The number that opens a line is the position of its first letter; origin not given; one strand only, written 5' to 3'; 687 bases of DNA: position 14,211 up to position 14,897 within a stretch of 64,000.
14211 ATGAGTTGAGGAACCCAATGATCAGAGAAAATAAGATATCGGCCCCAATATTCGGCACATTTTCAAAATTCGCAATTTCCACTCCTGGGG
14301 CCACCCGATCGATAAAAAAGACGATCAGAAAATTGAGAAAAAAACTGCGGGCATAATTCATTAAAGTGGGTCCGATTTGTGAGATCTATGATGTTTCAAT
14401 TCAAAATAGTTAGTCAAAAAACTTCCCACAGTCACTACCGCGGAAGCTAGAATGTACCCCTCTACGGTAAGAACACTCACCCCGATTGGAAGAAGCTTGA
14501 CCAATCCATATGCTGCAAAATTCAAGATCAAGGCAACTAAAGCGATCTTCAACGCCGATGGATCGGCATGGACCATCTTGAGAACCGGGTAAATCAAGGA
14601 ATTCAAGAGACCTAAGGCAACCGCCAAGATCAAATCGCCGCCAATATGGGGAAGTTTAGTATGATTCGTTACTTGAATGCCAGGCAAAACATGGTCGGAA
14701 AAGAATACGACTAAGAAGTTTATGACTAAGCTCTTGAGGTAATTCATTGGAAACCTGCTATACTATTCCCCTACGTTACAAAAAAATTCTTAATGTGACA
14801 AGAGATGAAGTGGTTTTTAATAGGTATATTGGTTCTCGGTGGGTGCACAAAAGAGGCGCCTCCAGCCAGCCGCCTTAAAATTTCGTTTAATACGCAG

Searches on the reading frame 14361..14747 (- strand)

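Call 60: search_protein_families(library=pfam, proteins=[window:14361-14747:-], max_evalue=0.0001)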
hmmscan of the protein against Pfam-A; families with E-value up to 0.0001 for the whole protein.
window:14361-14747:- (128 aa): 1 family
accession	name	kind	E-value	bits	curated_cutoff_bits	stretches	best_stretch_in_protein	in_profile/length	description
PF04020.18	Phage_holin_4_2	-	3.2e-08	34.6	28.8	1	1-109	1-103/105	Mycobacterial 4 TMS phage holin, superfamily IV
